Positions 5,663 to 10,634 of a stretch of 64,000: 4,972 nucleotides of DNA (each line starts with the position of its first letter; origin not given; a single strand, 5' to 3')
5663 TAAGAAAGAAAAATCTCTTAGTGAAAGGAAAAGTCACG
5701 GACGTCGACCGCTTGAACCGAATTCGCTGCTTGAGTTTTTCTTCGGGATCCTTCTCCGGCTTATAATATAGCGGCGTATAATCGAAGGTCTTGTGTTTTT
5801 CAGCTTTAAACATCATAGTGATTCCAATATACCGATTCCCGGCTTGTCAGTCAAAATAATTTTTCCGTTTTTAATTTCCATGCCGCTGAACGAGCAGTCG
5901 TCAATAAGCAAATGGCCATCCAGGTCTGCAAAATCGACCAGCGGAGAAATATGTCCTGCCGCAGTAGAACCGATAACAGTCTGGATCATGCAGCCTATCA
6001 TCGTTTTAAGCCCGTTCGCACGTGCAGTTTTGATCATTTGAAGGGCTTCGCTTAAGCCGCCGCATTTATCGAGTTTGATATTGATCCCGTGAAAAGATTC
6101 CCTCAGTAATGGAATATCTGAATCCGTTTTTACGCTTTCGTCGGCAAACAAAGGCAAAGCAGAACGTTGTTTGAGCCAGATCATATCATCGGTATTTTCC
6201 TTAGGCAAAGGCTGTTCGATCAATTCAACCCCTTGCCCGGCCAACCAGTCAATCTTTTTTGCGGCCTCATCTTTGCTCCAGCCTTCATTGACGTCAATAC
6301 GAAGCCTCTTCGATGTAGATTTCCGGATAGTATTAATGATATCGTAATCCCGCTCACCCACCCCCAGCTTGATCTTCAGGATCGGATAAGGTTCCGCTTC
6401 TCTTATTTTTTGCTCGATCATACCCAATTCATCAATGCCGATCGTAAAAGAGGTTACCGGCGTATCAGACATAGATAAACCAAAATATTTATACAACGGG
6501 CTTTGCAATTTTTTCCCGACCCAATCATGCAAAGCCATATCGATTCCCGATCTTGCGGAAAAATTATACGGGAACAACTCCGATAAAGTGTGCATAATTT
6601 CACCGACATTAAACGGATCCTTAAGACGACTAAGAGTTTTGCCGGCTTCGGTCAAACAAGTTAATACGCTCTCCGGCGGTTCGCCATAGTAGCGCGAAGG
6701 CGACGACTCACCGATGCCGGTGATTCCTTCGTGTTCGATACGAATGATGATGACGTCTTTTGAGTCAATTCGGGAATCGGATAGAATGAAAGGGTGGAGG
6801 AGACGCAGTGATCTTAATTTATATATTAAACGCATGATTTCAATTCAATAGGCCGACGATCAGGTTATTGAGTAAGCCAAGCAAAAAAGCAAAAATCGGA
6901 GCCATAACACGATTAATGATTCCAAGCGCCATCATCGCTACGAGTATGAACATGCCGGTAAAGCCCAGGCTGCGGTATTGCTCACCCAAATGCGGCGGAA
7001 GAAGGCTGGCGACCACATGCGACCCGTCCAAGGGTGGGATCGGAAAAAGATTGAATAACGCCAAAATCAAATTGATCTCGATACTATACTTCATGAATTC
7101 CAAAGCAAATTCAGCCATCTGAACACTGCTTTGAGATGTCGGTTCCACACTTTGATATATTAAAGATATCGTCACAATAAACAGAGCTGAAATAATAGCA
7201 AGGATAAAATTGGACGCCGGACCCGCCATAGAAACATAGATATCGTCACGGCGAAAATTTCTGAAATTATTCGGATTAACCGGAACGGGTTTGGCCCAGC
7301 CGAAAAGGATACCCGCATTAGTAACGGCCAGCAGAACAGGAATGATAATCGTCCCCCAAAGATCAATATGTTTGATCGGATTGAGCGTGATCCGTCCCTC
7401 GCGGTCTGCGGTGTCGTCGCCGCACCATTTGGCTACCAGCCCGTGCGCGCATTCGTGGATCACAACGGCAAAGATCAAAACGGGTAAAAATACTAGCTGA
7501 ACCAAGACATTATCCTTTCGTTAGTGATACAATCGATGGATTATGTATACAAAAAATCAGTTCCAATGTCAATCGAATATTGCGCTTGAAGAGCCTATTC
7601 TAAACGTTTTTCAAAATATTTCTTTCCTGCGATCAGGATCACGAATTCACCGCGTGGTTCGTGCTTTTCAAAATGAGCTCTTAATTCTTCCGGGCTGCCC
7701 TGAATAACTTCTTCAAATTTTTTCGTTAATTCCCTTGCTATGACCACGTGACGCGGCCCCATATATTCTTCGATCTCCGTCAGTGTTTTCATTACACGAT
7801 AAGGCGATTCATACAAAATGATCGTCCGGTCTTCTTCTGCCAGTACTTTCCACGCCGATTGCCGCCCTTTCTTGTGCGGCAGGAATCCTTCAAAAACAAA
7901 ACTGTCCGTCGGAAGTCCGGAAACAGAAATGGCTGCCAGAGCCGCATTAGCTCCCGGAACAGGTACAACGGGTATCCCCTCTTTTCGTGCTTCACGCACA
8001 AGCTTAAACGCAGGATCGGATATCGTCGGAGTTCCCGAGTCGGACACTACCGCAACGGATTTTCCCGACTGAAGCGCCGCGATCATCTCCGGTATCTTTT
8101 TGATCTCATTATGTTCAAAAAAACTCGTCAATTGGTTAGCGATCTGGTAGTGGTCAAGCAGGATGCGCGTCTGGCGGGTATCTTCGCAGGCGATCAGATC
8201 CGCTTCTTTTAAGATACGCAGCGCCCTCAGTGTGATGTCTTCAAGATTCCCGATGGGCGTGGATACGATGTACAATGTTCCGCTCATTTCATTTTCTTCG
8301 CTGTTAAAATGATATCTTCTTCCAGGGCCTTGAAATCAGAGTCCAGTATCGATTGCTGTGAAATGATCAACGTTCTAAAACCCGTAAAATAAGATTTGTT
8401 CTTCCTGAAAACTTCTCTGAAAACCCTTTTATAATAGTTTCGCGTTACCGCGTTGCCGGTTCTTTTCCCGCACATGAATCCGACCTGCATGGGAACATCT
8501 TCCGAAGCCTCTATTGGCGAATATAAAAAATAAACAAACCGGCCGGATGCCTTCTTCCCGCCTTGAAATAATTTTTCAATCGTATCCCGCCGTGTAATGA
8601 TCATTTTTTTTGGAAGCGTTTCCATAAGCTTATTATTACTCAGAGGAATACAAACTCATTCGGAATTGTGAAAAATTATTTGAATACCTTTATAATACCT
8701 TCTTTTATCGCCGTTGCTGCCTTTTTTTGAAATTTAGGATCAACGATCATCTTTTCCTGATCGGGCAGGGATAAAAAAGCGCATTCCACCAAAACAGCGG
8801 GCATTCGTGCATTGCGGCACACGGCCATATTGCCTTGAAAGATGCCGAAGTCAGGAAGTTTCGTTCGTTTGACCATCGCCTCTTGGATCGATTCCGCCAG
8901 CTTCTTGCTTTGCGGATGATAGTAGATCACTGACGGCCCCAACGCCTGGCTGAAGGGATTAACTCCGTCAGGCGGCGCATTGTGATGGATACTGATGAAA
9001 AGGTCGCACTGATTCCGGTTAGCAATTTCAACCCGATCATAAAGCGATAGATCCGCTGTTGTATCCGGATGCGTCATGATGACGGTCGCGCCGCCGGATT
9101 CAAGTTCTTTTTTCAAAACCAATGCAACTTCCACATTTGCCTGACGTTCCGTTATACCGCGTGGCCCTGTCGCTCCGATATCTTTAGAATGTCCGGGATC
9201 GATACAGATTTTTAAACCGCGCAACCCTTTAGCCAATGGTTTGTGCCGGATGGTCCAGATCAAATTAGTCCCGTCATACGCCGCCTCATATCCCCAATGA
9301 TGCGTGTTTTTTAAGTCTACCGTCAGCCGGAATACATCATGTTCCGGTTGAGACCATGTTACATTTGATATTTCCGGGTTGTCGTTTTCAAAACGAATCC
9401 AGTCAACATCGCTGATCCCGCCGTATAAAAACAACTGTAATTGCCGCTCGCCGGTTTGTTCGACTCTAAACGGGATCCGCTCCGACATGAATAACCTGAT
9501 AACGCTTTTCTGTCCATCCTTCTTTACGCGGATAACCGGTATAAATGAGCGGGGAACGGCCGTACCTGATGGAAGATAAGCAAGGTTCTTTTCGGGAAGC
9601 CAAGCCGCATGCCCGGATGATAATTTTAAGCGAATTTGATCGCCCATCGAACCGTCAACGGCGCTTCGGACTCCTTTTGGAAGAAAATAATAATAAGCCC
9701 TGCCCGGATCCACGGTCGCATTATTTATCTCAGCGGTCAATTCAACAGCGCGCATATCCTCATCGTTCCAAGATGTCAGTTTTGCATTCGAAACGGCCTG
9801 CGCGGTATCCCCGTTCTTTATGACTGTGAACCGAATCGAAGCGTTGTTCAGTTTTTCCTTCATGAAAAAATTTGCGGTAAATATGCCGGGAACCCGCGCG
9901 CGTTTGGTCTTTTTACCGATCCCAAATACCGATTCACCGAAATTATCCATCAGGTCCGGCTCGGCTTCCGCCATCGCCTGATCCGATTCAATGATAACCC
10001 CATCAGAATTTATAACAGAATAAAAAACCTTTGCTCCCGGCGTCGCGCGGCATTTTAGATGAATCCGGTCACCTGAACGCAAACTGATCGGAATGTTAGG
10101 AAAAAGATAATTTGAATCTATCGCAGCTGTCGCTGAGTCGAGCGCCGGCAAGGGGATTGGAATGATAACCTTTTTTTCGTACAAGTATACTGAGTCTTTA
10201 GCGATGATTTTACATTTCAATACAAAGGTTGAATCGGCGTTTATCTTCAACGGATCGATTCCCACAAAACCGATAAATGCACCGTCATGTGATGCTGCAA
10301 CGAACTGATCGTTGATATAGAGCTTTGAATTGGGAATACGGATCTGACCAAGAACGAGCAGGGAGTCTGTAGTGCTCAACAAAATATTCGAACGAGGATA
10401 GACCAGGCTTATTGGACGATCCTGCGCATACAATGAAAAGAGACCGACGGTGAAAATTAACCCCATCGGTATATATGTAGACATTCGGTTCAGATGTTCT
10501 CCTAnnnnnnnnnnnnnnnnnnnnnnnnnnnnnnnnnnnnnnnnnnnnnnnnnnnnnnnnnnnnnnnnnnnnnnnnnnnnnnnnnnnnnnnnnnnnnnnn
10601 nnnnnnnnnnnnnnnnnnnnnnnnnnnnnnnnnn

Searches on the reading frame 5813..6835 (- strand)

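Call 15: search_protein_families(library=pfam, proteins=[window:5813-6835:-], max_evalue=0.001)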
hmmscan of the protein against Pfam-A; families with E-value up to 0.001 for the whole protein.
window:5813-6835:- (340 aa): 2 families
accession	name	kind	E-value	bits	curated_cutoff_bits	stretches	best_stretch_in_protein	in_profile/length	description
PF13378.12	MR_MLE_C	-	4e-30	105.6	29.4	1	145-336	10-213/219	Enolase C-terminal domain-like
PF02746.21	MR_MLE_N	-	3.2e-13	50.4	22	1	11-119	11-117/117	Mandelate racemase / muconate lactonizing enzyme, N-terminal domain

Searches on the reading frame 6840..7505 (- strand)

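Call 63: search_protein_families(library=pfam, proteins=[window:6840-7505:-], max_evalue=0.0001)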
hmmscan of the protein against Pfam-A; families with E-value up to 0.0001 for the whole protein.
window:6840-7505:- (221 aa): 1 family
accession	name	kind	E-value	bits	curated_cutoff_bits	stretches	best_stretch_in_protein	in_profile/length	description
PF02163.28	Peptidase_M50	-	7e-16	58.7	27.2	1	6-179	2-208/221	Peptidase family M50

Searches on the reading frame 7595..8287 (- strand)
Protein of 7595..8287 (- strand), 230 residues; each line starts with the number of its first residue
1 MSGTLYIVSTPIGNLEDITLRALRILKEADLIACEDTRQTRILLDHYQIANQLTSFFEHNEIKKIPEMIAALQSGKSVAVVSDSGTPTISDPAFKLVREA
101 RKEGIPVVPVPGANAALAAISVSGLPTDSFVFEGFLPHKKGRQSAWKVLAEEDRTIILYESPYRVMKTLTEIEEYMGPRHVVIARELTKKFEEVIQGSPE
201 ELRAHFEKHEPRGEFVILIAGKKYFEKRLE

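Call 63: search_protein_families(library=pfam, proteins=[window:7595-8287:-], max_evalue=0.0001)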
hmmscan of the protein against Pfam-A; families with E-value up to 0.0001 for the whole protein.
window:7595-8287:- (230 aa): 1 family
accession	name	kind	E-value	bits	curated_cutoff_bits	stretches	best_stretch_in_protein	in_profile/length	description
PF00590.25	TP_methylase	-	1.4e-40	139.9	27.8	1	4-202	1-211/212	Tetrapyrrole (Corrin/Porphyrin) Methylases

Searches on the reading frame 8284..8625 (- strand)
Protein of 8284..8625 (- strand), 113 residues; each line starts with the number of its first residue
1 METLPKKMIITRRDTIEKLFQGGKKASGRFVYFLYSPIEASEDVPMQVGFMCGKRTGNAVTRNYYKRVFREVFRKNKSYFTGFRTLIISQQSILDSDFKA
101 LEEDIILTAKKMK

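Call 63: search_protein_families(library=pfam, proteins=[window:8284-8625:-], max_evalue=0.0001)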
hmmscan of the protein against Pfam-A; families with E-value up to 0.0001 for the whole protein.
window:8284-8625:- (113 aa): 1 family
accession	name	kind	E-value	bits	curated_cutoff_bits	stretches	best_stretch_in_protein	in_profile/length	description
PF00825.24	Ribonuclease_P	-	7.3e-21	74.7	22.3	1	4-111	1-107/109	Ribonuclease P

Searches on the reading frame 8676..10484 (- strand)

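Call 63: search_protein_families(library=pfam, proteins=[window:8676-10484:-], max_evalue=0.0001)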
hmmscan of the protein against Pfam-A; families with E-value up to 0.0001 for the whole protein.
window:8676-10484:- (602 aa): 1 family
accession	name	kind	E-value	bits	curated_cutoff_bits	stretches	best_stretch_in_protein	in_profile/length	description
PF01520.23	Amidase_3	-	1.1e-45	156.2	27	1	426-598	1-173/174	N-acetylmuramoyl-L-alanine amidase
